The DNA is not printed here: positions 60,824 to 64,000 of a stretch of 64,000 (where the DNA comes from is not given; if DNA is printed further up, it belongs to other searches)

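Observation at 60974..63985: Covalently duplicated PilB/GspE-type secretion ATPase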

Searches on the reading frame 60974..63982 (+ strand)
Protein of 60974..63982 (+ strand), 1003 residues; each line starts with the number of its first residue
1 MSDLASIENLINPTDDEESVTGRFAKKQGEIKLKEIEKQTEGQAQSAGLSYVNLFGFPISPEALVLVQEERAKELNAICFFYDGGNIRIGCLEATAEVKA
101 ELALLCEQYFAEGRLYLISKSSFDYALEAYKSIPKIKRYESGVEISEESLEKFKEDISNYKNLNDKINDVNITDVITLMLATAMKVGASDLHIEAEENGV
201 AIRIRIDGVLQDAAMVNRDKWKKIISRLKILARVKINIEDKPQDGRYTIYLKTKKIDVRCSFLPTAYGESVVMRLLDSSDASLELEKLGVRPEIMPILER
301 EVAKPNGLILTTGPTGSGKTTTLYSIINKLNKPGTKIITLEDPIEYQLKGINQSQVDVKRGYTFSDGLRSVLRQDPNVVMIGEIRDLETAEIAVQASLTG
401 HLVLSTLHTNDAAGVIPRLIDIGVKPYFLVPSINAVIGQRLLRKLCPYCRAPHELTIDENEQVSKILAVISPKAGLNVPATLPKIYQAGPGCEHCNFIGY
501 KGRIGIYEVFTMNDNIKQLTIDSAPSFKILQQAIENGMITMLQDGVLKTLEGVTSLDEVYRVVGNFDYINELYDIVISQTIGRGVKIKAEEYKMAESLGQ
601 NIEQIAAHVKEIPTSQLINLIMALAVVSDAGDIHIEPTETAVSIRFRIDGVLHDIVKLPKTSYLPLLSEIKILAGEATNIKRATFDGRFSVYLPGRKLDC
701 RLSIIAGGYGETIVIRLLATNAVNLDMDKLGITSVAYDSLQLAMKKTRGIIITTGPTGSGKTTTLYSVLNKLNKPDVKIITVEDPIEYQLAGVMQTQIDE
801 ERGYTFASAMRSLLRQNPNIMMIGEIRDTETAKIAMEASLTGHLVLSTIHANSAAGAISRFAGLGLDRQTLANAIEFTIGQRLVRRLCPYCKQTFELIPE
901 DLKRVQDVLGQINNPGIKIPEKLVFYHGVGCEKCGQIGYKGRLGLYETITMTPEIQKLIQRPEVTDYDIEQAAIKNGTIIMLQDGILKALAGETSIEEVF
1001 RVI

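Call 3: search_protein_families(library=pfam, proteins=[window:60974-63982:+], max_evalue=0.01)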
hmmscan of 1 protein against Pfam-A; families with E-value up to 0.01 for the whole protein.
window:60974-63982:+ (1003 aa): 39 families (the best 25 are shown)
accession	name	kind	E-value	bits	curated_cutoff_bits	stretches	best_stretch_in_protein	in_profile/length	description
PF00437.27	T2SSE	-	5e-232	769.5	24.9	2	170-561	6-370/370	Type II/IV secretion system protein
PF25199.1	nSTAND_NTPase5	-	2.4e-11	44.1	34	2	722-789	14-83/145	Novel STAND NTPase 5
PF13173.12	AAA_14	-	1.3e-10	41.8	27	1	308-396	4-83/129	AAA domain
PF13401.12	AAA_22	-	4.4e-10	40.4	27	1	746-785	3-42/130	AAA domain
PF20720.3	nSTAND3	-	1.2e-08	35.2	27.2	2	302-345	13-56/155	Novel STAND NTPase 3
PF12775.13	AAA_7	-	2.3e-07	30.9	25.8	0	734-782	19-67/181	P-loop containing dynein motor region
PF04851.21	ResIII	-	8.2e-07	29.5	22.5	0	307-340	24-59/164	Type III restriction enzyme, res subunit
PF01637.24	ATPase_2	-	8.4e-07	29.5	33.2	0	296-354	10-68/225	ATPase domain predominantly from Archaea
PF13604.12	AAA_30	-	1.6e-06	28.4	27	0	302-339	14-51/191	AAA domain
PF00004.35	AAA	-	1.7e-06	28.9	21.2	0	309-387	1-69/131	ATPase family associated with various cellular activities (AAA)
PF00005.33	ABC_tran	-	6.4e-06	27.2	25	0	309-359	14-60/137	ABC transporter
PF13662.12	Toprim_4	-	8.5e-06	26.3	25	0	719-779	25-81/85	Toprim domain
PF02492.25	cobW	-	1.1e-05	25.5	20.7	0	751-781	3-34/180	CobW/HypB/UreG, nucleotide-binding domain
PF16796.11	Microtub_bd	-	1.3e-05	25.6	27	0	741-771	84-111/155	Microtubule binding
PF03266.21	NTPase_1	-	1.3e-05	25.5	23.9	0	751-779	2-30/168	NTPase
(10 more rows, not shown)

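Call 4: search_protein_families(library=ncbifam, proteins=[window:60974-63982:+], max_evalue=0.001)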
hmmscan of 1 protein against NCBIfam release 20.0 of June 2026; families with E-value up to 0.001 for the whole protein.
window:60974-63982:+ (1003 aa): 47 families (the best 25 are shown)
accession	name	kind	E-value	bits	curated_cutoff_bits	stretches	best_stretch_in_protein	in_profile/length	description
TIGR02533.1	type_II_gspE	equivalog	1.4e-276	917.7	630.25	2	140-562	77-485/486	type II secretion system ATPase GspE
TIGR02538.1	type_IV_pilB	equivalog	1.6e-258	859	675.65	2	41-563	48-562/564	type IV-A pilus assembly ATPase PilB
NF007755.0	PRK10436.1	equivalog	7.5e-234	776.6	617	2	146-565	59-461/465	type II secretion system protein GspE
NF053534.1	T4PilAsmATPsTfpB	equivalog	1.3e-217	723.9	850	2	156-563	185-582/584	type IV pilus assembly ATPase TfpB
NF041000.1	ATPase_ComGA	equivalog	1.5e-142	473.4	300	2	179-443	3-266/267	competence type IV pilus ATPase ComGA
TIGR01420.1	pilT_fam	subfamily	6.9e-97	324.7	319.1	2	177-443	3-269/343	PilT/PilU family type 4a pilus ATPase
TIGR02525.1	plasmid_TraJ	equivalog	1.6e-55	188.6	368.3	2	270-421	119-271/372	plasmid transfer ATPase TraJ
TIGR02524.1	dot_icm_DotB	equivalog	1.5e-43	149.4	463.3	2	302-420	130-257/358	Dot/Icm type IV secretion system ATPase DotB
NF058587.1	archaellum_moto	equivalog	1.7e-36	126.1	550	2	740-865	268-397/527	archaellum flagellar ATPase motor FlaI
TIGR02782.1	TrbB_P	equivalog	3.7e-32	111.8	304.55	2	713-864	100-255/303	P-type conjugative transfer ATPase TrbB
TIGR02788.1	VirB11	equivalog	4e-28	98.3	249.95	2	738-870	135-271/308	P-type DNA transfer ATPase VirB11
NF010469.0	PRK13894.1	subfamily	6.6e-26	91.4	508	2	730-881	132-284/320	conjugal transfer ATPase TrbB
TIGR03819.1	heli_sec_ATPase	hypoth_equivalog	4.3e-25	88.6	373.15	2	697-872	127-312/340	TadA family conjugal transfer-associated ATPase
NF010407.0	PRK13833.1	subfamily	8.2e-23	81.3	499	2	732-864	129-262/323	conjugal transfer protein TrbB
NF053672.1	bindosome_BasE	exception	2.5e-21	76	1000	2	294-419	258-388/512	bindosome assembly system ATPase subunit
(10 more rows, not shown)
